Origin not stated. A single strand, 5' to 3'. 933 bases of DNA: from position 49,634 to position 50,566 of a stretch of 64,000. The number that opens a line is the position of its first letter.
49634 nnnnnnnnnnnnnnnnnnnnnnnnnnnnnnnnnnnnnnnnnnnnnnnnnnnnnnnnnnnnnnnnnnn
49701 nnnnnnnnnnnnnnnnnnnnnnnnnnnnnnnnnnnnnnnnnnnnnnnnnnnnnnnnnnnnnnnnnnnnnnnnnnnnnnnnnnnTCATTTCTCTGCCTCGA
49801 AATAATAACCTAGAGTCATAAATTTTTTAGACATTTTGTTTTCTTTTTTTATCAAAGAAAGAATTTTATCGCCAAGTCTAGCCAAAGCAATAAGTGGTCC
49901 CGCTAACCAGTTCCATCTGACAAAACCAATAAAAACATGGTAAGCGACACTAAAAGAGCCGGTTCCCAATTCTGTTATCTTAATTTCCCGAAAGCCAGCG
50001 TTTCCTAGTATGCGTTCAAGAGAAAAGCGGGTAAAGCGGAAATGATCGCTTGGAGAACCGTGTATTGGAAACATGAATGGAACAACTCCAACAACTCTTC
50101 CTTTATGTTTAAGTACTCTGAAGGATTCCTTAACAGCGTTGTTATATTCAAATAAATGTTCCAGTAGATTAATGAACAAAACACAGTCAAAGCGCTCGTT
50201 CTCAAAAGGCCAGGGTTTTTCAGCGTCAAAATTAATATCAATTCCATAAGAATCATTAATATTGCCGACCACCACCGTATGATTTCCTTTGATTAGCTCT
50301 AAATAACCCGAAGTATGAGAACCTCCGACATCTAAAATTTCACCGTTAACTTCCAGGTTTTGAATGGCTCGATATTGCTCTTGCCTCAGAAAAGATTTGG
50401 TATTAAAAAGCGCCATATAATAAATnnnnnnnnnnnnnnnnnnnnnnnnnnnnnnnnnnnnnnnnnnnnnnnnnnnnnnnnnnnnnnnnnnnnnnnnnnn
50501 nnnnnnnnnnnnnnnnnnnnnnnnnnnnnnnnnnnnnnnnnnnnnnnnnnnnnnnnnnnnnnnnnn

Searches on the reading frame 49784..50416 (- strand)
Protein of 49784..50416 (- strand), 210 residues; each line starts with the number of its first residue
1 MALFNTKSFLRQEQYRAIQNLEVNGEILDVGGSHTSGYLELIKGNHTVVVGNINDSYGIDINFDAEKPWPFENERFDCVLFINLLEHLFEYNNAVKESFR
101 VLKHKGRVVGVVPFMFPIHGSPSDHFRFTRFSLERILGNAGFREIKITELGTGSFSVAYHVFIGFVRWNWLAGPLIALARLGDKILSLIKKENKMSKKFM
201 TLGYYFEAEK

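Call 12: search_protein_families(library=pfam, proteins=[window:49784-50416:-], max_evalue=0.01)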
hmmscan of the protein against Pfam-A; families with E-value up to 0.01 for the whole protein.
window:49784-50416:- (210 aa): 5 families
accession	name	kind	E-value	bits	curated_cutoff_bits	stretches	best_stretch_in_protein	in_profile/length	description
PF08241.18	Methyltransf_11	-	6.4e-08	33.6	21.2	1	62-109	48-94/95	Methyltransferase domain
PF13489.12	Methyltransf_23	-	3.5e-07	30.5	27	1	16-143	15-160/164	Methyltransferase domain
PF13649.12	Methyltransf_25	-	0.00012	23.1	27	1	64-106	54-97/97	Methyltransferase domain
PF01209.24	Ubie_methyltran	-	0.0054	16.5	20.1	0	68-109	109-150/233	ubiE/COQ5 methyltransferase family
PF08242.18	Methyltransf_12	-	0.0083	17.3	30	0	70-107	64-97/98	Methyltransferase domain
